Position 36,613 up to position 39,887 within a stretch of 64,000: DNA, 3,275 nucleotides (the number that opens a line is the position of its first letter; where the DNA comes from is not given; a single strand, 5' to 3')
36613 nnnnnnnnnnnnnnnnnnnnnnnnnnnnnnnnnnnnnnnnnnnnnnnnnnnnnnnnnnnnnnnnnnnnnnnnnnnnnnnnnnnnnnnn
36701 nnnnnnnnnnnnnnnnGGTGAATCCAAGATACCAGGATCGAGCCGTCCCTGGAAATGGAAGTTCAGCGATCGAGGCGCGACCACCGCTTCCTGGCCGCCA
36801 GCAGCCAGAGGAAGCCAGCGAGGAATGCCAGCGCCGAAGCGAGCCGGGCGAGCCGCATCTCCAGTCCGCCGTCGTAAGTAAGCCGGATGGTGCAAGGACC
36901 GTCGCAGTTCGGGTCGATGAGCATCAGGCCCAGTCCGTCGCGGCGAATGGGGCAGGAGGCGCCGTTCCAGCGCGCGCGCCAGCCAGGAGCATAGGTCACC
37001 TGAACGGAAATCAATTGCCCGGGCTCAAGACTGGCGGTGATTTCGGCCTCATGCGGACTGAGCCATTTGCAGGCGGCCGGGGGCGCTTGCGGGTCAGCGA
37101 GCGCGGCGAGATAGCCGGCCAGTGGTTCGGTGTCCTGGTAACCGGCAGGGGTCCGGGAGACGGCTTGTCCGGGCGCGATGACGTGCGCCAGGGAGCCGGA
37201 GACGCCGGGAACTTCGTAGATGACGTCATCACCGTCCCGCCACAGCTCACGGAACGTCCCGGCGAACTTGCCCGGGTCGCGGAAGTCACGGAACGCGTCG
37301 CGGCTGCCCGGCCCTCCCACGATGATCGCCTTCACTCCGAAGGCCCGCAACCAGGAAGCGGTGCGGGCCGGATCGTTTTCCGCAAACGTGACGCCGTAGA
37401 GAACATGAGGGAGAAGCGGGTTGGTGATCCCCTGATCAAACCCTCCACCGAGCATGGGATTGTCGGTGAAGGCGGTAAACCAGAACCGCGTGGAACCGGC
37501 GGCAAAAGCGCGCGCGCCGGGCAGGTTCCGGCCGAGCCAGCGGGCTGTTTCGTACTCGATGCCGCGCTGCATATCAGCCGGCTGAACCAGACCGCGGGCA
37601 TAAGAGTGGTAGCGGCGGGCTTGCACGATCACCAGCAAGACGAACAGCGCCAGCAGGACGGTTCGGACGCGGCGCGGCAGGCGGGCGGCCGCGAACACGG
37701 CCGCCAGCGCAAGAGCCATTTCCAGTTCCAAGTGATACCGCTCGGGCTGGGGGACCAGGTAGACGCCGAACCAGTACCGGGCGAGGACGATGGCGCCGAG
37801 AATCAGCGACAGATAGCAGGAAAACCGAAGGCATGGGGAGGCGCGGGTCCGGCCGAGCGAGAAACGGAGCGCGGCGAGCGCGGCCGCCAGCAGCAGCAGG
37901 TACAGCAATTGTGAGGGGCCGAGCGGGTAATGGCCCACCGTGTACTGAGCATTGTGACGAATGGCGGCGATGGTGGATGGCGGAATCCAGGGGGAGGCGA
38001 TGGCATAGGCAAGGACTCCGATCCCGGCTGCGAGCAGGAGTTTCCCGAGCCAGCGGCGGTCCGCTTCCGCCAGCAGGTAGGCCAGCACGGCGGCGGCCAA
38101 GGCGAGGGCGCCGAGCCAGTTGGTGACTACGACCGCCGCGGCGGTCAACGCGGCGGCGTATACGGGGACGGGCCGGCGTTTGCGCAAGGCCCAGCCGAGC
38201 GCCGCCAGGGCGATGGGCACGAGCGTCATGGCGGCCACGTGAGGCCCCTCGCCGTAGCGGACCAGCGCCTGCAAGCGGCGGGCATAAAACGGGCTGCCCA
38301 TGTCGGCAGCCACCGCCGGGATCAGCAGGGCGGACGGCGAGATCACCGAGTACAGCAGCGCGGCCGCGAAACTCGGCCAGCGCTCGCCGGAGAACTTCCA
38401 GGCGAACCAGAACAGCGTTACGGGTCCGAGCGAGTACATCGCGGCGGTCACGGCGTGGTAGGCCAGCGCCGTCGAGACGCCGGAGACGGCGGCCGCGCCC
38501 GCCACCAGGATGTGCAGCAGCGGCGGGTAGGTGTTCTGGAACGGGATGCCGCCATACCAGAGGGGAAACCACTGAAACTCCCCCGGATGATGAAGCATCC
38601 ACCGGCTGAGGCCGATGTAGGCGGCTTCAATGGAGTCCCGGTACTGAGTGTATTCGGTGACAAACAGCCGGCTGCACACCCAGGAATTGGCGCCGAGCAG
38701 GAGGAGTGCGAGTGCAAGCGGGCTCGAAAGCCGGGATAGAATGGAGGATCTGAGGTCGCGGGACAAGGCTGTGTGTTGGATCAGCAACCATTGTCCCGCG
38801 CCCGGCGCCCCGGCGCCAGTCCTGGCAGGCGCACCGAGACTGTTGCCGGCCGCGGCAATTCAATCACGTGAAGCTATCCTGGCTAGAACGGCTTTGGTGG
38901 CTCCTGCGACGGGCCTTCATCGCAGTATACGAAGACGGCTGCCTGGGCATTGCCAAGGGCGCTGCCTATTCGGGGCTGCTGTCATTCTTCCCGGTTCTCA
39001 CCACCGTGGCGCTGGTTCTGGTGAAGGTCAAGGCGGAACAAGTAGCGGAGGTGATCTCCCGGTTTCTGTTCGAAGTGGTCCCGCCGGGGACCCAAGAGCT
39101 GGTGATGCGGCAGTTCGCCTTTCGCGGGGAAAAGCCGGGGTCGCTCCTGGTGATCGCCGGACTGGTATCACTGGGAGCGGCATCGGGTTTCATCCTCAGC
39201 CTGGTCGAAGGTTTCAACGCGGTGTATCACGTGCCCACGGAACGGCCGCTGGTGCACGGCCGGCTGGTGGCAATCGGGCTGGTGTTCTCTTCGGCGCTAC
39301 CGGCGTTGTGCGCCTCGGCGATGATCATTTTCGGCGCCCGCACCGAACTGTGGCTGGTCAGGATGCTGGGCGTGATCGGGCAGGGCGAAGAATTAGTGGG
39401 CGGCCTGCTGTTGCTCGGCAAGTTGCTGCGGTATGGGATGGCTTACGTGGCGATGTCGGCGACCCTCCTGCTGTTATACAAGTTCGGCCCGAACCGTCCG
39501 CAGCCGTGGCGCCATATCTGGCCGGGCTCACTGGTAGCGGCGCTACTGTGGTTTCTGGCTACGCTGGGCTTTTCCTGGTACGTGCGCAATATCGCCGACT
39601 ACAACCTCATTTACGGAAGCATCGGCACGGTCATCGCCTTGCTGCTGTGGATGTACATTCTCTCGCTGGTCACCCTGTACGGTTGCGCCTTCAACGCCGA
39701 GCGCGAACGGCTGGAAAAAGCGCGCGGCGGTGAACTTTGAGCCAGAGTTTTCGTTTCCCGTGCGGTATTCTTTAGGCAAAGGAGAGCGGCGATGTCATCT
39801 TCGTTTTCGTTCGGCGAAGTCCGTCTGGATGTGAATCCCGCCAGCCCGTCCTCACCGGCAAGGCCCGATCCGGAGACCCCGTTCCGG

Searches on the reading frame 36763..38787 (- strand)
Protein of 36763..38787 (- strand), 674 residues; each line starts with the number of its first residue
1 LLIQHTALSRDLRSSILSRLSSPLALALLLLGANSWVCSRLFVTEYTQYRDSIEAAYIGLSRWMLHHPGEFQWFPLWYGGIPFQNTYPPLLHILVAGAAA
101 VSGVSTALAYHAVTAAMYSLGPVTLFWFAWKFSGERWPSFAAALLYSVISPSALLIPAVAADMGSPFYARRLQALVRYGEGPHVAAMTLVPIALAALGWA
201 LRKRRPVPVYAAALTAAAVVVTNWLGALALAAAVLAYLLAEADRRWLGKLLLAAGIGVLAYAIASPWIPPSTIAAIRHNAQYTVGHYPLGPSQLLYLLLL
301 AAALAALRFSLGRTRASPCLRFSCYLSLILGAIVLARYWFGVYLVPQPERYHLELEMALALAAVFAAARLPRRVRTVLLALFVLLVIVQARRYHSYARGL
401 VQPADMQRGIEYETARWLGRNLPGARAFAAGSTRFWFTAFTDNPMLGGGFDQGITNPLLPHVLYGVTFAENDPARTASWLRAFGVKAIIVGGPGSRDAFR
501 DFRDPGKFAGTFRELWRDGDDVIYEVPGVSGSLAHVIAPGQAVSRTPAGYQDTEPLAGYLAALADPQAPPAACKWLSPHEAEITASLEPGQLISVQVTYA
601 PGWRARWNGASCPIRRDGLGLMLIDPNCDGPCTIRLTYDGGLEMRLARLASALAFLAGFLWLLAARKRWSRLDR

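Call 47: search_protein_families(library=pfam, proteins=[window:36763-38787:-], max_evalue=0.0001)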
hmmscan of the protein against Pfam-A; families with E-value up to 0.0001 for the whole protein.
window:36763-38787:- (674 aa): 0 families

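Call 51: search_protein_families(library=ncbifam, proteins=[window:36763-38787:-], max_evalue=0.001)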
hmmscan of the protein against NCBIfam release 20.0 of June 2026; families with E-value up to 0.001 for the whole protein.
window:36763-38787:- (674 aa): 0 families
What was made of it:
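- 36763..38787 (-): Divergent 674-aa multi-pass membrane protein with no family assignment. It is part of the same small synteny block. No Pfam or NCBIfam hit (calls 47, 51).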

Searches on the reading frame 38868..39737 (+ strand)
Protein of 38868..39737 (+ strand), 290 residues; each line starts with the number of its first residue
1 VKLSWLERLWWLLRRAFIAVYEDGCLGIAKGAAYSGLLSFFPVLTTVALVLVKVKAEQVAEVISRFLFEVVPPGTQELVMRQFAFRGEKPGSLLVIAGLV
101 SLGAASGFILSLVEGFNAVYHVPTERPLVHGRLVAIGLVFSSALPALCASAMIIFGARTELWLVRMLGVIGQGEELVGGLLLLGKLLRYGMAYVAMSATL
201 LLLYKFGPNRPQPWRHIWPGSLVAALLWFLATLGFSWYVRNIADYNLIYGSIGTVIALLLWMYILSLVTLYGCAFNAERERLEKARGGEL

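Call 3: search_protein_families(library=pfam, proteins=[window:38868-39737:+], max_evalue=1)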
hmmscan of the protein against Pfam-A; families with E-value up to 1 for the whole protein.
window:38868-39737:+ (290 aa): 2 families
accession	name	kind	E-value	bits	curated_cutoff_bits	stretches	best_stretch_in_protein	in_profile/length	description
PF03631.20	Virul_fac_BrkB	-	8.5e-56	189.9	33.7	1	22-280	2-256/259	Virulence factor BrkB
PF14841.11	FliG_M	-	0.19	12.4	25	1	46-66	15-35/76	FliG middle domain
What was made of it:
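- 38868..39740 (+): Upstream yihY/brkB-family inner-membrane protein gene, 51 nt before FUS on the same strand. The pair is syntenic only within this subclade. PF03631 E 8.5e-56 (call 3).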

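Call 4: search_protein_families(library=ncbifam, proteins=[window:38868-39737:+], max_evalue=1)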
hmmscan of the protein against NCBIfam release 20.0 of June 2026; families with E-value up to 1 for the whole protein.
window:38868-39737:+ (290 aa): 4 families
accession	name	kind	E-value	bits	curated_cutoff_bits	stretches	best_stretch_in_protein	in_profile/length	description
TIGR00765.1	yihY_not_rbn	subfamily_domain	5.8e-27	95.1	73.15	1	23-277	13-254/259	YihY family inner membrane protein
NF003256.0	PRK04214.1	equivalog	6.5e-23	81.3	500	1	20-276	27-270/412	ribonuclease BN/unknown domain fusion protein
NF002457.0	PRK01637.1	equivalog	1.6e-16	60.3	307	1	22-278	29-273/295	virulence factor BrkB family protein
NF040598.1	Ala_zip_lipo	subfamily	0.39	11.3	43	1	258-284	3-29/90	Lpp/OprI family alanine-zipper lipoprotein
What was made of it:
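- Closest known: Canonical T6SS sheath heterodimer TssB/VipA + TssC/VipB. Different: It scores below the NCBIfam equivalog cutoffs (call 4).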
